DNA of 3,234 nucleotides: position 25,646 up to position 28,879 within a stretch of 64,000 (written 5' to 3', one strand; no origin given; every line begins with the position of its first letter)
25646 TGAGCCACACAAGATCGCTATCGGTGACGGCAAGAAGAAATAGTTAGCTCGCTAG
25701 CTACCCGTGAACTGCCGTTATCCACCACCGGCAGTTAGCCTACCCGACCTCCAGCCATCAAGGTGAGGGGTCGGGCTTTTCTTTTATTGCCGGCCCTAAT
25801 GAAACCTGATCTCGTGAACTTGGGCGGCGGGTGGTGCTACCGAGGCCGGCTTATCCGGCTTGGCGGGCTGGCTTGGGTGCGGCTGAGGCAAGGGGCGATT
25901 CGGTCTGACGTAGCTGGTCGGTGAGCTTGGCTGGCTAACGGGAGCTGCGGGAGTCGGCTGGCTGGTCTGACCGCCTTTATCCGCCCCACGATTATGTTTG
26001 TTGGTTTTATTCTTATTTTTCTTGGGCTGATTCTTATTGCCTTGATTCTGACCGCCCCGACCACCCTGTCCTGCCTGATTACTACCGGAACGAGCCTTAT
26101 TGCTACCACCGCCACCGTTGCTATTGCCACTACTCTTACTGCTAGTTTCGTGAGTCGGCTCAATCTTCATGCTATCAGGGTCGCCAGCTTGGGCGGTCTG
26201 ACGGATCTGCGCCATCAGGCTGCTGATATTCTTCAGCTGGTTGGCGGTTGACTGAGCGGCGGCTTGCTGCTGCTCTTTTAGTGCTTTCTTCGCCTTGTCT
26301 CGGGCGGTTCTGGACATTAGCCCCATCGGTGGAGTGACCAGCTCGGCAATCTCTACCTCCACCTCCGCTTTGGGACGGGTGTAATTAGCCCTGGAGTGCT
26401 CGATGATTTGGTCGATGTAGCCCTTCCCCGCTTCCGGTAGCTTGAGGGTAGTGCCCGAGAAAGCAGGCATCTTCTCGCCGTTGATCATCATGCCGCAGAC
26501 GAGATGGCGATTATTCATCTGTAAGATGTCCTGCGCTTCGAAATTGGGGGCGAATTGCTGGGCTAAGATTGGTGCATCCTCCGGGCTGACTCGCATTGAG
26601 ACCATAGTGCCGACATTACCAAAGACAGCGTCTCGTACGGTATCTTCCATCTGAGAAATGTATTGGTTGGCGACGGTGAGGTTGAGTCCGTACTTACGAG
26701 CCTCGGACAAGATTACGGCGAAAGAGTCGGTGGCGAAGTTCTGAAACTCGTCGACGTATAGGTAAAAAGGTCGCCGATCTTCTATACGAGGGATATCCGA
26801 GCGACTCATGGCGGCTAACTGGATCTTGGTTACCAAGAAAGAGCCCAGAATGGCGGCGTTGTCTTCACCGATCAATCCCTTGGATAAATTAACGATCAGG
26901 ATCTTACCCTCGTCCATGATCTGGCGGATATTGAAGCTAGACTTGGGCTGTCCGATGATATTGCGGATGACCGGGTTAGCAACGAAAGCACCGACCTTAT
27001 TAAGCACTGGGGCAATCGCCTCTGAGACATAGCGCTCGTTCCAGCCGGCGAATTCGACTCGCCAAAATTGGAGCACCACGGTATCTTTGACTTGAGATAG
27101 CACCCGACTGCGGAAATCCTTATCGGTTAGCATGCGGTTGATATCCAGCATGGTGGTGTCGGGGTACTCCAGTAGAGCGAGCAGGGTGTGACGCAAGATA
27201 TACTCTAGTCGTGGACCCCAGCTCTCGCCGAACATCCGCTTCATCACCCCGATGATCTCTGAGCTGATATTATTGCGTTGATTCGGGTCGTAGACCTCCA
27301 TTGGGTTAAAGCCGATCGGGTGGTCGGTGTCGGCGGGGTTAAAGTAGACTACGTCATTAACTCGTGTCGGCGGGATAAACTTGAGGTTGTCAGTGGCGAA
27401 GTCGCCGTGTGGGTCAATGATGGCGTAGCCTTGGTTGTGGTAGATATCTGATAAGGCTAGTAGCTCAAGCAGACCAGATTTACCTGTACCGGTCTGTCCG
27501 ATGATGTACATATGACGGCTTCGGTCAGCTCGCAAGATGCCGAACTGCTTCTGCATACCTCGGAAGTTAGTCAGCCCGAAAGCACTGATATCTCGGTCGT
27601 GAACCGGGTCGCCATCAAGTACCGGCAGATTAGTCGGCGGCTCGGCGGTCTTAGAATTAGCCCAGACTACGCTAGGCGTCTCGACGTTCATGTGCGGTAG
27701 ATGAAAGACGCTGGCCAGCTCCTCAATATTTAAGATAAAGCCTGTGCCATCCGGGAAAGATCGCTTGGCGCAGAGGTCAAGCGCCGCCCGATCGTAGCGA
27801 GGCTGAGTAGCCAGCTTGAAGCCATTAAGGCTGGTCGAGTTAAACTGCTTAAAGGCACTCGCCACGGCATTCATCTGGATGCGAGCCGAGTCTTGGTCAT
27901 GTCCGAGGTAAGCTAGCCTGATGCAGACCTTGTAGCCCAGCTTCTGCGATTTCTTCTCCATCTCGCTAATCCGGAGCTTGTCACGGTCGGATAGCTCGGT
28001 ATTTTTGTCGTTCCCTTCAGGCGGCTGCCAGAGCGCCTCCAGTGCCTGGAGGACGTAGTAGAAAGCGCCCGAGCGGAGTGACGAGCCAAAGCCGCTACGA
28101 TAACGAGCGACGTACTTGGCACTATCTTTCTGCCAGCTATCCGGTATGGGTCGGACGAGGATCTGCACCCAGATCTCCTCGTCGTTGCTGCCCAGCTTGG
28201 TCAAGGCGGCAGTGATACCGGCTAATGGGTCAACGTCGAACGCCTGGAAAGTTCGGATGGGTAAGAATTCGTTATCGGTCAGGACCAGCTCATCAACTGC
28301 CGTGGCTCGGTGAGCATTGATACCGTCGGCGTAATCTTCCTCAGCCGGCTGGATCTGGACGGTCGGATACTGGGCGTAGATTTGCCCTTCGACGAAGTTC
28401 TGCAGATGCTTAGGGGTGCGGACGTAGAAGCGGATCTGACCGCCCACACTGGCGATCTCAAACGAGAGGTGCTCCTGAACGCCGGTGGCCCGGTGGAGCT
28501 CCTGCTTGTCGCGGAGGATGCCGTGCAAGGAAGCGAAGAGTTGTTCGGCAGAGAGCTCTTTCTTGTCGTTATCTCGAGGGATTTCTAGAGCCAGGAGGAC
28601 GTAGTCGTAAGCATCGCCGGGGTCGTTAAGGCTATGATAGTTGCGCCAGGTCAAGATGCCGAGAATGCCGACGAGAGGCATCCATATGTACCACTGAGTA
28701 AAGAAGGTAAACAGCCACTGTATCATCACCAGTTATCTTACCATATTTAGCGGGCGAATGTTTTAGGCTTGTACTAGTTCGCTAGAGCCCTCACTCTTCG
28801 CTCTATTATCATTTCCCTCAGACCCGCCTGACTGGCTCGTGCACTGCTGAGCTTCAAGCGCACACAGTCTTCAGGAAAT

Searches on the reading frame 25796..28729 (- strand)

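Call 13: search_protein_families(library=pfam, proteins=[window:25796-28729:-], max_evalue=0.01)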
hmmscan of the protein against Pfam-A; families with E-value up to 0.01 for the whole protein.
window:25796-28729:- (977 aa): 5 families
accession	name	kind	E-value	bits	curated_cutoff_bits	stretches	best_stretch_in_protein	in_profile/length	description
PF10412.15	TrwB_AAD_bind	-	4.6e-13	49.2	20.5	1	404-739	15-332/387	Type IV secretion-system coupling protein DNA-binding domain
PF01935.23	DUF87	-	1.3e-07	32.4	23.2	1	404-476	23-89/220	Helicase HerA, central domain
PF12696.13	TraG-D_C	-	8.9e-05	22.9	22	1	654-714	1-66/126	TraM recognition site of TraD and TraG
PF02534.20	T4SS-DNA_transf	-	0.0022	17.4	20.1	0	583-697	237-347/468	Type IV secretory system Conjugative DNA transfer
PF13191.12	AAA_16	-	0.0071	17.3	32.6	0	395-425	15-45/167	AAA ATPase domain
